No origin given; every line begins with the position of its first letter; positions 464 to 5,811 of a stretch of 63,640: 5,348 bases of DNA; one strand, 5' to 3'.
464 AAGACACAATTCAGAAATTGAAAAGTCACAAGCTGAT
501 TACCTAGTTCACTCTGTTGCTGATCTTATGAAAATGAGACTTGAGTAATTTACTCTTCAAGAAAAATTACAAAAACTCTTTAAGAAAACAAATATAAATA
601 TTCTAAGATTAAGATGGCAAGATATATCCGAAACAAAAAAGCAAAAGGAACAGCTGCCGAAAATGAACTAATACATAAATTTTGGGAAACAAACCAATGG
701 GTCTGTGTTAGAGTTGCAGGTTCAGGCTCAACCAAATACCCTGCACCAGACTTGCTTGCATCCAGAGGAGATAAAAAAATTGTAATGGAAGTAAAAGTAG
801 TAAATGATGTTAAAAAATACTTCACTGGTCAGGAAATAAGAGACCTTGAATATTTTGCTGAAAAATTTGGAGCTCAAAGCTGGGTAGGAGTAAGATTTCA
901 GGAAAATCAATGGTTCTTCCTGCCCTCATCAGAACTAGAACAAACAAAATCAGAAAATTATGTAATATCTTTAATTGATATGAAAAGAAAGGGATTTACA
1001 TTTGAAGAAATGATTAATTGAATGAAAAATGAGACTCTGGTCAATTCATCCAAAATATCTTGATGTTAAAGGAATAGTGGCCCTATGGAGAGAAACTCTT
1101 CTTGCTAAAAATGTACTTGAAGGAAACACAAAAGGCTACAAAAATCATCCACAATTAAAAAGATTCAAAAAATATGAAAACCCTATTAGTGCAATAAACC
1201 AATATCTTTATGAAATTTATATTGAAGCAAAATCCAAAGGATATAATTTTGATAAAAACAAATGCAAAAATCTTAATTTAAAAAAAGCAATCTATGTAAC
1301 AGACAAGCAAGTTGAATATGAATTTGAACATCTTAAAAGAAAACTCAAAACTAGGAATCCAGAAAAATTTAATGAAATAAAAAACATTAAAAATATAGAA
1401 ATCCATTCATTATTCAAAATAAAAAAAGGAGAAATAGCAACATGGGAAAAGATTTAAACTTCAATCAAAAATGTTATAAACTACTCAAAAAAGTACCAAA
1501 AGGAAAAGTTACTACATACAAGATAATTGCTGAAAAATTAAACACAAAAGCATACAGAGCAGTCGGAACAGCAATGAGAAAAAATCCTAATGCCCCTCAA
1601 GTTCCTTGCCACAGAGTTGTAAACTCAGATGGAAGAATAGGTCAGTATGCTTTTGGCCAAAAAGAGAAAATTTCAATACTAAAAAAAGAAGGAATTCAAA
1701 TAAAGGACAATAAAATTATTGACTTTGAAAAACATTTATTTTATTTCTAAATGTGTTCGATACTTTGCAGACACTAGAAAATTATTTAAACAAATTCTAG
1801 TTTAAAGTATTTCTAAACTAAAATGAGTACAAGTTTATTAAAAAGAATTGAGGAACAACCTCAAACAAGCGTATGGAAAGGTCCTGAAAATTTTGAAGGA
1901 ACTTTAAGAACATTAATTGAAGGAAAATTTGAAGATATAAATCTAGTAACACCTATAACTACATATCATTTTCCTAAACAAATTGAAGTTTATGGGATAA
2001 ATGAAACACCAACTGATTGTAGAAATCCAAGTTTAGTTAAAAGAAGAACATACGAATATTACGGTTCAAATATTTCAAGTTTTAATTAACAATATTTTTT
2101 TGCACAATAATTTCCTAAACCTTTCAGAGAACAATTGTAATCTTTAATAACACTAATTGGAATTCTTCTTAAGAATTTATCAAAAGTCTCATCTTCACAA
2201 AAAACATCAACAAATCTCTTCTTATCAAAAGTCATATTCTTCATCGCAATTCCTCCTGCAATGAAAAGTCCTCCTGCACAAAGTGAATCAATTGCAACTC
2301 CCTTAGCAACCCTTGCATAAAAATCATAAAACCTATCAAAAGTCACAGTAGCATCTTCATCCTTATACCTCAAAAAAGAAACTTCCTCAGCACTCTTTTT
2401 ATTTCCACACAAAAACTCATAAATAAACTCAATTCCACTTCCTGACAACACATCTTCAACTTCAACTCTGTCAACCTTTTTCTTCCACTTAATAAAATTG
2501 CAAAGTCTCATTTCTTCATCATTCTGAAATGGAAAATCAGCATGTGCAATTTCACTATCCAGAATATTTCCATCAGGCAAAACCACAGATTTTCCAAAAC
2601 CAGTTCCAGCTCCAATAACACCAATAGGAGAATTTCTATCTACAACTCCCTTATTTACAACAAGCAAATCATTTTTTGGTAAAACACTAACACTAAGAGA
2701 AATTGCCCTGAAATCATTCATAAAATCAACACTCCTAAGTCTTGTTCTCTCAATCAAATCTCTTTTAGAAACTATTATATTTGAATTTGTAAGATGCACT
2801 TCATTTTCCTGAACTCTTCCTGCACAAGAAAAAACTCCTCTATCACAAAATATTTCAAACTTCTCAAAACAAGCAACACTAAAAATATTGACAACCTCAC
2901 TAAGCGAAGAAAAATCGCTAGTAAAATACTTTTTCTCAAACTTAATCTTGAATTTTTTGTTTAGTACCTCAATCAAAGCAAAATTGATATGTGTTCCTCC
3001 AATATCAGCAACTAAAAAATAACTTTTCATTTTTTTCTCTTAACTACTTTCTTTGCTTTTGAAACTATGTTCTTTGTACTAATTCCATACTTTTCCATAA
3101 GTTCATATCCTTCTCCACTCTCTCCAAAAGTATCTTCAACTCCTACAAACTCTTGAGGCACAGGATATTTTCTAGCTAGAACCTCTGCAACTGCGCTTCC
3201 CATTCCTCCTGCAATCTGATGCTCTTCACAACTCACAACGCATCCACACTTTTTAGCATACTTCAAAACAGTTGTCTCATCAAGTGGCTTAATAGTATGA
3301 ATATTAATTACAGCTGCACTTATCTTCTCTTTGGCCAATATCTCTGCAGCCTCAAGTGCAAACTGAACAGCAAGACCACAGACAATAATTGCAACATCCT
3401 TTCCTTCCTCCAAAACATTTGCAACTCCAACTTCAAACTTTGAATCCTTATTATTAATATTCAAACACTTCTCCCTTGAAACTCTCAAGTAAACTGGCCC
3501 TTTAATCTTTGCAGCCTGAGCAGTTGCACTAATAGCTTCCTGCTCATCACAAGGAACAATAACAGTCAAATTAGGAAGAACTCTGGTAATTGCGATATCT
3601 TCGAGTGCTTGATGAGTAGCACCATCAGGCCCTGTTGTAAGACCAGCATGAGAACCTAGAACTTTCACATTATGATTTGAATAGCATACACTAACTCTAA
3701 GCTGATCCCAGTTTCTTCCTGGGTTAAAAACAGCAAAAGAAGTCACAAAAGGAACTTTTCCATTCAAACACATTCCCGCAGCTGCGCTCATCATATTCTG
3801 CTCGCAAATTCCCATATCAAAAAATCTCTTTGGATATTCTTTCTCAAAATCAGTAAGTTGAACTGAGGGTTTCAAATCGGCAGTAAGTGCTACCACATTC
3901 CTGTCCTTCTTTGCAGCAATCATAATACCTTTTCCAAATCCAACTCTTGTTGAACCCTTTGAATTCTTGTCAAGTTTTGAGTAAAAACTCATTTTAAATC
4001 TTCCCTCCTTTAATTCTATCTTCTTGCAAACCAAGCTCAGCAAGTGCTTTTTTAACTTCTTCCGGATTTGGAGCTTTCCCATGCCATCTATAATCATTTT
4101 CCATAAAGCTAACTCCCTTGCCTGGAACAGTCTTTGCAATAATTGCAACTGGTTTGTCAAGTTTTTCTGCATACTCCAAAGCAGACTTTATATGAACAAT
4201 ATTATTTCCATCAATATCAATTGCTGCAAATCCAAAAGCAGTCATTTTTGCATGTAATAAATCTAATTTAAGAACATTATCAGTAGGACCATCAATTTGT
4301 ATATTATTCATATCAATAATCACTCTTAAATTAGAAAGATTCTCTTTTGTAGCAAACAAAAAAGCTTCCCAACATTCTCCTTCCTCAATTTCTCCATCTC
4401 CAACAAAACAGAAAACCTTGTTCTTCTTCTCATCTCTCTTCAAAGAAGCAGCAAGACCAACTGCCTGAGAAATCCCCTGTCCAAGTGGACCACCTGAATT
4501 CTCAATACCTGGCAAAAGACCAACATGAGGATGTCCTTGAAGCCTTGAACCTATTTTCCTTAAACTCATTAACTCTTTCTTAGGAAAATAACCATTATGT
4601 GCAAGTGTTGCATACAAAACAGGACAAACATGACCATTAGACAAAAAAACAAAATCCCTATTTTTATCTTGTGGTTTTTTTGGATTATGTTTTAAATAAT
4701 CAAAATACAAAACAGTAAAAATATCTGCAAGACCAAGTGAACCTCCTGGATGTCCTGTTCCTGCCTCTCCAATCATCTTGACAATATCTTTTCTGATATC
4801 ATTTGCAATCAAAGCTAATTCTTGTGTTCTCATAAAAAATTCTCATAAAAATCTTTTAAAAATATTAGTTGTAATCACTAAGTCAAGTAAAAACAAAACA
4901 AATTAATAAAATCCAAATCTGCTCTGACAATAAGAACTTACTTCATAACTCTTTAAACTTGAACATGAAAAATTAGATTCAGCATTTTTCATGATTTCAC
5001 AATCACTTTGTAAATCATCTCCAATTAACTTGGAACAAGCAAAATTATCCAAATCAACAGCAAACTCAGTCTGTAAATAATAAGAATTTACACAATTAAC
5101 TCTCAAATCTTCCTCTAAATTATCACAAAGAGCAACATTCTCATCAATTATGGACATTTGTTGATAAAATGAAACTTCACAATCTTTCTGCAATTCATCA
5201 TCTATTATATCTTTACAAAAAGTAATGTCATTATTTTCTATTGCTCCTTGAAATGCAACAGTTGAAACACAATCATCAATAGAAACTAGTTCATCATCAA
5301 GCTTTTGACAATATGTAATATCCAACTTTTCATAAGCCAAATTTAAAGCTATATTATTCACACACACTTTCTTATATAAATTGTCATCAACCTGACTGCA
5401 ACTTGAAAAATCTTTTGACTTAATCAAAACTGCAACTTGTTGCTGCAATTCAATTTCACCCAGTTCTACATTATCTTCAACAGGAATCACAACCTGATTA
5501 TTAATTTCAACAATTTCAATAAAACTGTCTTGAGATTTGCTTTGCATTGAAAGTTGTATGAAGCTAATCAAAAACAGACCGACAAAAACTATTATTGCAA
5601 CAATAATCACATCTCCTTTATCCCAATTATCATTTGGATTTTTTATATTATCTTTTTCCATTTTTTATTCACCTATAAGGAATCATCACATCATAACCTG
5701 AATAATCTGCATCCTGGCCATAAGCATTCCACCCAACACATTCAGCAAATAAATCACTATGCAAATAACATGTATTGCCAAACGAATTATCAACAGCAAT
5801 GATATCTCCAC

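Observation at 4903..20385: Cell-surface gene island built from eukaryote-like and phage-like extracellular modules: candidate host-attachment system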

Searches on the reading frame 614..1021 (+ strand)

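Call 43: search_protein_families(library=pfam, proteins=[window:614-1021:+], max_evalue=0.00001)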
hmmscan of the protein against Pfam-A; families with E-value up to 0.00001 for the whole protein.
window:614-1021:+ (135 aa): 1 family
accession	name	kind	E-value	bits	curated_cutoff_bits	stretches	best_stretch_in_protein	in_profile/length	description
PF01870.24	Hjc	-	1.5e-20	73.4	21.1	1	15-105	2-91/93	Archaeal holliday junction resolvase (hjc)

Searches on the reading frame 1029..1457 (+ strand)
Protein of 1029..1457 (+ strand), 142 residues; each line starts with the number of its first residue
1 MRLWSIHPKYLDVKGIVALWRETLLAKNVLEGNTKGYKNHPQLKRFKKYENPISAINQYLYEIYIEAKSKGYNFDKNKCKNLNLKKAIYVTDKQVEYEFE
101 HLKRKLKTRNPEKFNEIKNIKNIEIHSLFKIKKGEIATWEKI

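Call 43: search_protein_families(library=pfam, proteins=[window:1029-1457:+], max_evalue=0.00001)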
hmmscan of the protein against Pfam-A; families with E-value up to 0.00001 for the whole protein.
window:1029-1457:+ (142 aa): 1 family
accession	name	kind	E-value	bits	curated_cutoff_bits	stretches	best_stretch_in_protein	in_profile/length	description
PF03013.19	Pyr_excise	-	7.3e-24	84.4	23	1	1-77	1-78/81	Pyrimidine dimer DNA glycosylase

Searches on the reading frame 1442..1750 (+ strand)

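Call 43: search_protein_families(library=pfam, proteins=[window:1442-1750:+], max_evalue=0.00001)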
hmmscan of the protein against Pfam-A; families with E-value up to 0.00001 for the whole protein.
window:1442-1750:+ (102 aa): 1 family
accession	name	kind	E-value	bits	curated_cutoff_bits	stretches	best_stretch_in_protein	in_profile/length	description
PF01035.26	DNA_binding_1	-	2.6e-28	98.1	27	1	6-85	1-81/81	6-O-methylguanine DNA methyltransferase, DNA binding domain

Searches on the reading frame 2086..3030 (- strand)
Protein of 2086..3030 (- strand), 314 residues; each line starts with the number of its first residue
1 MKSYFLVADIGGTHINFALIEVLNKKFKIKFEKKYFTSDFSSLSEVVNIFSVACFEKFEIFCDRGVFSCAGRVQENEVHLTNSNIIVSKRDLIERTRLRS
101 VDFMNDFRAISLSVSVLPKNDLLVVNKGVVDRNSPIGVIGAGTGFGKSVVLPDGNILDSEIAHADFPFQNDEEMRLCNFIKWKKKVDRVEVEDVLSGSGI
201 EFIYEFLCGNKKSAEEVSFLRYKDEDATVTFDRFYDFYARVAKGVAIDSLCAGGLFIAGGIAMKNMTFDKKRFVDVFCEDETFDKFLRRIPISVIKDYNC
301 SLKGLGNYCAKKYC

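Call 43: search_protein_families(library=pfam, proteins=[window:2086-3030:-], max_evalue=0.00001)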
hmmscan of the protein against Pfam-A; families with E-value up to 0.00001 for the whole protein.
window:2086-3030:- (314 aa): 1 family
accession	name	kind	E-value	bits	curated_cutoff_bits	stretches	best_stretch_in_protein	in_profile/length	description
PF02685.22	Glucokinase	-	5.5e-64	216.6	22.1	1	6-310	1-312/314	Glucokinase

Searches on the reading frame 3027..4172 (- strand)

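Call 43: search_protein_families(library=pfam, proteins=[window:3027-4172:-], max_evalue=0.00001)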
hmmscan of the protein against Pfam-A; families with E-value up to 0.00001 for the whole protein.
window:3027-4172:- (381 aa): 3 families
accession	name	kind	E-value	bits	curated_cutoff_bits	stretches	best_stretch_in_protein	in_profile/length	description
PF02779.29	Transket_pyr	-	1.2e-37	129.7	27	1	74-235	4-171/174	Transketolase, pyrimidine binding domain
PF02780.25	Transketolase_C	-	9.5e-29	100.3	25.9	1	249-369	1-124/124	Transketolase, C-terminal domain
PF22613.1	Transketolase_C_1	-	8.4e-08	32.9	27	1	256-364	10-112/113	Transketolase-like TK C-terminal domain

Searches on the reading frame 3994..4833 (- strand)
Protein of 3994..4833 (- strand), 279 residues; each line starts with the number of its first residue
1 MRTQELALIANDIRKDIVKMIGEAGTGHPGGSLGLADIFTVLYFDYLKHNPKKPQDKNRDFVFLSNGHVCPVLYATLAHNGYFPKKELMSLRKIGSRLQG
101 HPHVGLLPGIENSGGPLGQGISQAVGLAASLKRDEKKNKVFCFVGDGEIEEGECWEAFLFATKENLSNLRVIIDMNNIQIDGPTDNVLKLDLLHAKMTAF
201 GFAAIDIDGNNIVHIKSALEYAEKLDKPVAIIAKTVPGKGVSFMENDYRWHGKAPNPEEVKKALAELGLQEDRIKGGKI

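Call 43: search_protein_families(library=pfam, proteins=[window:3994-4833:-], max_evalue=0.00001)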
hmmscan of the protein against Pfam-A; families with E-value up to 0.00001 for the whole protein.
window:3994-4833:- (279 aa): 3 families
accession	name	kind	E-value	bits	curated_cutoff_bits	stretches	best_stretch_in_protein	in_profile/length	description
PF00456.26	Transketolase_N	-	1e-54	186.2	22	1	9-270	5-278/334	Transketolase, thiamine diphosphate binding domain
PF13292.11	DXP_synthase_N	-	1.8e-11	44.3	21.2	1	119-181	115-176/274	1-deoxy-D-xylulose-5-phosphate synthase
PF00676.26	E1_dh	-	1.4e-08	34.5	22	1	114-231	100-220/300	Dehydrogenase E1 component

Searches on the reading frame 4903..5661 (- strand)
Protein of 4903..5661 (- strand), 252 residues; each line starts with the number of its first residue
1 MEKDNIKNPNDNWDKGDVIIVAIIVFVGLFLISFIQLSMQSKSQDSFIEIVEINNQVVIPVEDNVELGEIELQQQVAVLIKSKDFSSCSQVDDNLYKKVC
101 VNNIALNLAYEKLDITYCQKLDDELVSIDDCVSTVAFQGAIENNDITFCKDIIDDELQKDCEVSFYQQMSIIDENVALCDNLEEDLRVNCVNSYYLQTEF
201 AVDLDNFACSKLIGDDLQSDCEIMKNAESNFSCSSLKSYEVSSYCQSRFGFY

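Call 5: search_protein_families(library=pfam, proteins=[window:4903-5661:-], max_evalue=0.1)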
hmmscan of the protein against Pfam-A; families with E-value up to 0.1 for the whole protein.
window:4903-5661:- (252 aa): 0 families

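Call 10: search_protein_families(library=ncbifam, proteins=[window:4903-5661:-], max_evalue=0.1)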
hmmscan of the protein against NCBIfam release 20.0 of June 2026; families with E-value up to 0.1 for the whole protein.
window:4903-5661:- (252 aa): 0 families

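Call 13: search_protein_families(library=phrogs, proteins=[window:4903-5661:-], max_evalue=0.01)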
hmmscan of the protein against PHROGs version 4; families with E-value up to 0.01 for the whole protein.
window:4903-5661:- (252 aa): 0 families

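Call 17: search_solved_structures(query=window:4903-5661:-, max_evalue=1)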
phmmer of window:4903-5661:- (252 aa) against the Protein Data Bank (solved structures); distinct sequences matched with E-value up to 1: 0.

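Call 93: find_related_loci(query=window:4903-5661:-, collection=metagenome_contigs, flank=10000)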
Query window:4903-5661:- (252 aa) in metagenome_contigs; peptide patterns used: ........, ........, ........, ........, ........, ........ (x = any residue, [..] = any of these).
138 stretches matched a pattern; 3 encode a relative of the query (tblastn E <= 1e-3); 3 distinct loci.
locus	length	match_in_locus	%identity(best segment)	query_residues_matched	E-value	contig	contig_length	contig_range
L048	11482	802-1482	33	23-246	3e-38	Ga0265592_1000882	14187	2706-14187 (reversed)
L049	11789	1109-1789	33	23-246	3e-38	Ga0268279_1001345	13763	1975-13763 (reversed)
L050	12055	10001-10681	33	23-246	3e-38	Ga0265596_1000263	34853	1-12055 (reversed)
